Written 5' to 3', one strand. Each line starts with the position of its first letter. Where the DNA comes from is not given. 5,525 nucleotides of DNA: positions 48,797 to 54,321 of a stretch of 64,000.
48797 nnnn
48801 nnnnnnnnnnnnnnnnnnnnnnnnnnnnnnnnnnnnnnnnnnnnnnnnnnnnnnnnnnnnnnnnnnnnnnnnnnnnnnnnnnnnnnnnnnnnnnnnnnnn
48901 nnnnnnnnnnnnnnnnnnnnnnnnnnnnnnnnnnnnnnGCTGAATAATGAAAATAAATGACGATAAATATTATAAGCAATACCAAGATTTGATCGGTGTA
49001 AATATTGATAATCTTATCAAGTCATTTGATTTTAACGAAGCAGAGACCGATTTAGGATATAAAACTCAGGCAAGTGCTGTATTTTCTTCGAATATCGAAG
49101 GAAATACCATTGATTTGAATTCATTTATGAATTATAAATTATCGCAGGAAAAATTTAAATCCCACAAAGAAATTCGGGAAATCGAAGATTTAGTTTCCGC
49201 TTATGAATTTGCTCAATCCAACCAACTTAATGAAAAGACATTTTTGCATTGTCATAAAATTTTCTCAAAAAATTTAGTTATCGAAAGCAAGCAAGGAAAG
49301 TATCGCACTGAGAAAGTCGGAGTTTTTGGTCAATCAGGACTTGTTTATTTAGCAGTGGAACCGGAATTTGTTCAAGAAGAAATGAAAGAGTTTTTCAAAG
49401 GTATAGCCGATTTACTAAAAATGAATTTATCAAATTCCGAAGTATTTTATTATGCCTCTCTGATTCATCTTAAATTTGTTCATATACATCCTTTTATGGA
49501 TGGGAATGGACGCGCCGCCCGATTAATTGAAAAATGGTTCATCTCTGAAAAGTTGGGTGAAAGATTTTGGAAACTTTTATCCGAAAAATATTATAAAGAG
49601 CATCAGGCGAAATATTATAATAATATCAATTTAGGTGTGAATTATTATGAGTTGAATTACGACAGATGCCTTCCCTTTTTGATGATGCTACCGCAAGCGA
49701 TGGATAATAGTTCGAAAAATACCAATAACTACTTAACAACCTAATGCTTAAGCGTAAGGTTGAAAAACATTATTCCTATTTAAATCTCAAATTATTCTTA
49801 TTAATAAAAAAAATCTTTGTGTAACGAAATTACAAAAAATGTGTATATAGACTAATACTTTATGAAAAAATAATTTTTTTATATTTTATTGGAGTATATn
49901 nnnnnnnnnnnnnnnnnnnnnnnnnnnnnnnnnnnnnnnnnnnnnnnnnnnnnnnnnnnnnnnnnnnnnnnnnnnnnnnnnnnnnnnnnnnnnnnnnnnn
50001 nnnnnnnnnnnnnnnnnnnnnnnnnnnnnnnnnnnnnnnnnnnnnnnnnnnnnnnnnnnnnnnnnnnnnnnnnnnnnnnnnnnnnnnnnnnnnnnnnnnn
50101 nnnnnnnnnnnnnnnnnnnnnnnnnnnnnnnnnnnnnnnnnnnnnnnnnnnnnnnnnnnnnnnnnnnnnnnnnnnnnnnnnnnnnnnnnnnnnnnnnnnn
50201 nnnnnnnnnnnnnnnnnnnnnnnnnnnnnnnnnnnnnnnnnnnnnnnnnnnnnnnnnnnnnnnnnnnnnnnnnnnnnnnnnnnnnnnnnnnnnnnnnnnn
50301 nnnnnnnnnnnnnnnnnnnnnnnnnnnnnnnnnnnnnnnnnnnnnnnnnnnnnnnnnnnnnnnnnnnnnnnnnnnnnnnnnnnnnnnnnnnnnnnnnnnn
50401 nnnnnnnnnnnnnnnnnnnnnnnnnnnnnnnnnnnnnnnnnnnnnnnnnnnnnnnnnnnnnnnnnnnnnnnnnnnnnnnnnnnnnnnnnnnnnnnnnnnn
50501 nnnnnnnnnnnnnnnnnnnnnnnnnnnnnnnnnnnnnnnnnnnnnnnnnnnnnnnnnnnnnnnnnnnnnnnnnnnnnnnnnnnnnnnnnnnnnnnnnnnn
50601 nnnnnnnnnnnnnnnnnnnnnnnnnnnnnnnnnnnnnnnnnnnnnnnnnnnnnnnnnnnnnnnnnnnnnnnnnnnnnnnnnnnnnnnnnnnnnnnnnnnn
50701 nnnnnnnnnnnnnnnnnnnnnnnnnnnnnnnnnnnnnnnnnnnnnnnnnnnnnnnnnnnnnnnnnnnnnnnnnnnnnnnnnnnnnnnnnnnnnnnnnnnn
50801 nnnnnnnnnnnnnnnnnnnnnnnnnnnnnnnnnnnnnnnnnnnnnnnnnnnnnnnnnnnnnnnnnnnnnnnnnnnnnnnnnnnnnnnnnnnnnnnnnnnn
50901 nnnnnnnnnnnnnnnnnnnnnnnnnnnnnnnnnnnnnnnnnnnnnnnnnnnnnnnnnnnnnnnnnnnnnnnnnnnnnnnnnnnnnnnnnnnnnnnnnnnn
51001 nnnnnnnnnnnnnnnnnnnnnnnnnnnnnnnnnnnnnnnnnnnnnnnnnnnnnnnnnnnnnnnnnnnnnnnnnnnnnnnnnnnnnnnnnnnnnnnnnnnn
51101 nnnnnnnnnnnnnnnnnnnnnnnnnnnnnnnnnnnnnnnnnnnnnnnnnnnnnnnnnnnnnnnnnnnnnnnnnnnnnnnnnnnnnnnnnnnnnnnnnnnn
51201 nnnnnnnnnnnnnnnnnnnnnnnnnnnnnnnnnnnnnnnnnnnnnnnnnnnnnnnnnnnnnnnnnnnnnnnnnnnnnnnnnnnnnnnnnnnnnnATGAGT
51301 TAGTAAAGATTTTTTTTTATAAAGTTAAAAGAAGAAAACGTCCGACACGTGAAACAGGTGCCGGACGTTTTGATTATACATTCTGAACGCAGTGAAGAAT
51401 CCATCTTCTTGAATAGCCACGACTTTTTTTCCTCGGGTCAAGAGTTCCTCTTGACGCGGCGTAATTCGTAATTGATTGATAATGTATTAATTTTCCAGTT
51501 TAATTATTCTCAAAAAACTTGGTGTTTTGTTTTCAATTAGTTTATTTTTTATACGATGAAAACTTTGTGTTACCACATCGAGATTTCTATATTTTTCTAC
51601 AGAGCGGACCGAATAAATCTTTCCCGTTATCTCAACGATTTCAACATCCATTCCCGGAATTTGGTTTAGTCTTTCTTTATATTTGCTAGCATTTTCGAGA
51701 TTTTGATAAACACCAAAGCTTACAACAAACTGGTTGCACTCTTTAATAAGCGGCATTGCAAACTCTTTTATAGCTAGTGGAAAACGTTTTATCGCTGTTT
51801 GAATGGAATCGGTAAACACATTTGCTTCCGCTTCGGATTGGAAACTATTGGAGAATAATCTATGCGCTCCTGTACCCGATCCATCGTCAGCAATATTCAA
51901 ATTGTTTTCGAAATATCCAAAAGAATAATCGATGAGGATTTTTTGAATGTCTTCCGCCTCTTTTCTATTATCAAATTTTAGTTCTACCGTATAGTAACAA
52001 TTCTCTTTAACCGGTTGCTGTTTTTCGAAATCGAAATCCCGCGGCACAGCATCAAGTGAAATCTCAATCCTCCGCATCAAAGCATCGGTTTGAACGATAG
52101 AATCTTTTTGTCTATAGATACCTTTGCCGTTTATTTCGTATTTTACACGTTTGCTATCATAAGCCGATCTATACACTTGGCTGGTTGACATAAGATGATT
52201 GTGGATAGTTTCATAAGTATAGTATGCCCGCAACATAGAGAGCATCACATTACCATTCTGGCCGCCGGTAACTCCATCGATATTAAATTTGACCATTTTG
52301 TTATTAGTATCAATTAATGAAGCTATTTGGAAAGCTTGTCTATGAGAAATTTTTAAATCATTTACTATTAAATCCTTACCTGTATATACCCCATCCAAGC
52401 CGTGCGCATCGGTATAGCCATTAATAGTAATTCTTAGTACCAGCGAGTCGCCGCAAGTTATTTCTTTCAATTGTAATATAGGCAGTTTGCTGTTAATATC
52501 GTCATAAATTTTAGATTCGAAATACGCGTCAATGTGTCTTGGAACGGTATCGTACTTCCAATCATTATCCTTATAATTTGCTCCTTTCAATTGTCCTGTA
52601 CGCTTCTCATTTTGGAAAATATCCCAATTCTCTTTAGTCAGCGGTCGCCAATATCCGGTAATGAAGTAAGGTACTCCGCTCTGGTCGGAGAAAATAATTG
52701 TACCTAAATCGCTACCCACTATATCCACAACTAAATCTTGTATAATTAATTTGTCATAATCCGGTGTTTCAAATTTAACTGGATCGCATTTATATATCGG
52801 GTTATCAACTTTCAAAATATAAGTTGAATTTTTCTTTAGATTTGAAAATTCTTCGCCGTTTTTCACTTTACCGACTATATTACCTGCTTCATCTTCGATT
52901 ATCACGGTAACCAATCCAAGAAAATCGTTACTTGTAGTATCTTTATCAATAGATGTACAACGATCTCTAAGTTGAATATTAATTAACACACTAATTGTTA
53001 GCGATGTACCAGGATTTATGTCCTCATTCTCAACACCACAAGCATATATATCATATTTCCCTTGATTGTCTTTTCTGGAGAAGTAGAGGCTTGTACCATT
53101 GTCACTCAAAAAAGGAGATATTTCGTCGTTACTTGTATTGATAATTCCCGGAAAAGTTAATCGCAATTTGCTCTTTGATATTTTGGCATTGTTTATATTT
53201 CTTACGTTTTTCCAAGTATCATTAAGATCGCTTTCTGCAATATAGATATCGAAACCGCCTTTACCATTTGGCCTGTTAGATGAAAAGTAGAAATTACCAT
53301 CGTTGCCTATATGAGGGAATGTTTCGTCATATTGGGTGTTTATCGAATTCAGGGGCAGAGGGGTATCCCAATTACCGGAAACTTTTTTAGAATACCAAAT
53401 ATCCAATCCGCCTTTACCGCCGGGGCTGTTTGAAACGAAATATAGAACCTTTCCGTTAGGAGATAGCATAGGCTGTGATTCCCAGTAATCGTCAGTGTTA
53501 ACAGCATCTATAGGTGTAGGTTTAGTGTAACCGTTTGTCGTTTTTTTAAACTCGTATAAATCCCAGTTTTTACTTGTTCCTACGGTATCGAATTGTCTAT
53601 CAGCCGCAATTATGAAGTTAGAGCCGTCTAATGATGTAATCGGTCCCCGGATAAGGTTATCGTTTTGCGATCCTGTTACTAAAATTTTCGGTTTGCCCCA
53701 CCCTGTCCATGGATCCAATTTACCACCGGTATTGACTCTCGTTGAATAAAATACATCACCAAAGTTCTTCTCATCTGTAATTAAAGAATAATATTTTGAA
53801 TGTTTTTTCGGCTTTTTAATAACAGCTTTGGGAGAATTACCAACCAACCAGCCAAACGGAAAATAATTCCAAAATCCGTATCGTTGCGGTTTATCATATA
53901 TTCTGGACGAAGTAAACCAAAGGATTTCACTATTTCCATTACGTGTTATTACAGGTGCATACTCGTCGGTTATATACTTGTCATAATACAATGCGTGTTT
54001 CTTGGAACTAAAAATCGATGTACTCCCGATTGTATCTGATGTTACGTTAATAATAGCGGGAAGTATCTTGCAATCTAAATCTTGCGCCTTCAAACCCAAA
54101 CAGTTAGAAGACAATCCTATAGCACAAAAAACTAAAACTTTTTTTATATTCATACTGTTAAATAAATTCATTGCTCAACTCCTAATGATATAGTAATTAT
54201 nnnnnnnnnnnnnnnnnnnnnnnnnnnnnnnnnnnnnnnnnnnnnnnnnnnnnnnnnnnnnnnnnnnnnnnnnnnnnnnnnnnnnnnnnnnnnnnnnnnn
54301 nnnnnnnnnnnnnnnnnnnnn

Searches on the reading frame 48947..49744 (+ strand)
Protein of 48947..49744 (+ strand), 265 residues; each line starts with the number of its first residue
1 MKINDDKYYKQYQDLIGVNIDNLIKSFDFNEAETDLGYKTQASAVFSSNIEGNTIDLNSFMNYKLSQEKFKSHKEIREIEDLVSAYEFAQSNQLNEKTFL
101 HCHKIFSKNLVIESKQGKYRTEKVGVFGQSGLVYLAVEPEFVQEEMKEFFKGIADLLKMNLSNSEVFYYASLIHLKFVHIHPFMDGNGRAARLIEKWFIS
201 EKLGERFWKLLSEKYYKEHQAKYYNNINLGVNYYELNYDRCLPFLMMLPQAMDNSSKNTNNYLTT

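Call 3: search_protein_families(library=pfam, proteins=[window:48947-49744:+], max_evalue=0.01)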
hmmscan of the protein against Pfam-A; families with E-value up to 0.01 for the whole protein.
window:48947-49744:+ (265 aa): 2 families
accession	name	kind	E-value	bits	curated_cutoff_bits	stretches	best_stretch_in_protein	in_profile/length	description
PF02661.23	Fic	-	5.8e-15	56.3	24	1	94-198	2-92/93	Fic/DOC family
PF13784.11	Fic_N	-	0.0023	18.4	26.7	1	44-89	36-80/82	Fic/DOC family N-terminal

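Call 4: search_protein_families(library=ncbifam, proteins=[window:48947-49744:+], max_evalue=0.01)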
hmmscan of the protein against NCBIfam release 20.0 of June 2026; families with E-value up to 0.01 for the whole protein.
window:48947-49744:+ (265 aa): 3 families
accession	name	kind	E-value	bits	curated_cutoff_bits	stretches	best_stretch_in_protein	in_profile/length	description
NF046030.1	ProtAdlyltaseSoFic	equivalog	3.2e-07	29.6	550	1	71-228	90-240/361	protein adenylyltransferase Fic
TIGR02613.1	mob_myst_B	hypoth_equivalog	5.7e-06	26.3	124.4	1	170-208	112-151/186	mobile mystery protein B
NF041381.1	XopAC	subfamily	0.0034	16.1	450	1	169-199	381-411/451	XopAC/AvrAC family type III secretion system effector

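Call 59: search_protein_families(library=padloc, proteins=[window:48947-49744:+], max_evalue=0.001)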
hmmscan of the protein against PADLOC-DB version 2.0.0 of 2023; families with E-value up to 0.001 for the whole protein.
window:48947-49744:+ (265 aa): 7 families
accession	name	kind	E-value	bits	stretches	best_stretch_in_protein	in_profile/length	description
PDLC03963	SoFic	-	2.3e-27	94.3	1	43-228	60-241/361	-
PDLC04840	PDC-S04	-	5.7e-15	53.6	1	44-204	16-179/227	-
PDLC04839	PDC-S04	-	4.7e-12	44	1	87-232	52-188/205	-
PDLC04836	PDC-S04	-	1.8e-10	38.4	1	39-194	24-182/244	-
PDLC04966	PDC-S24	-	2.9e-09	34.3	1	92-194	230-331/497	-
PDLC04837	PDC-S04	-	8.6e-07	26.5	1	31-218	16-203/234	-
PDLC04838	PDC-S04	-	1.5e-06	26.2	1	137-217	99-180/209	-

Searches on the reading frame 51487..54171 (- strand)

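Call 8: search_protein_families(library=pfam, proteins=[window:51487-54171:-], max_evalue=0.001)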
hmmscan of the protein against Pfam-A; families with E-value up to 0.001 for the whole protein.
window:51487-54171:- (894 aa): 1 family
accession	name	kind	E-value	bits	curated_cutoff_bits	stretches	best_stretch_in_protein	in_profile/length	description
PF07676.18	PD40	-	4.4e-17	62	20.9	2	342-376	3-37/38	WD40-like Beta Propeller Repeat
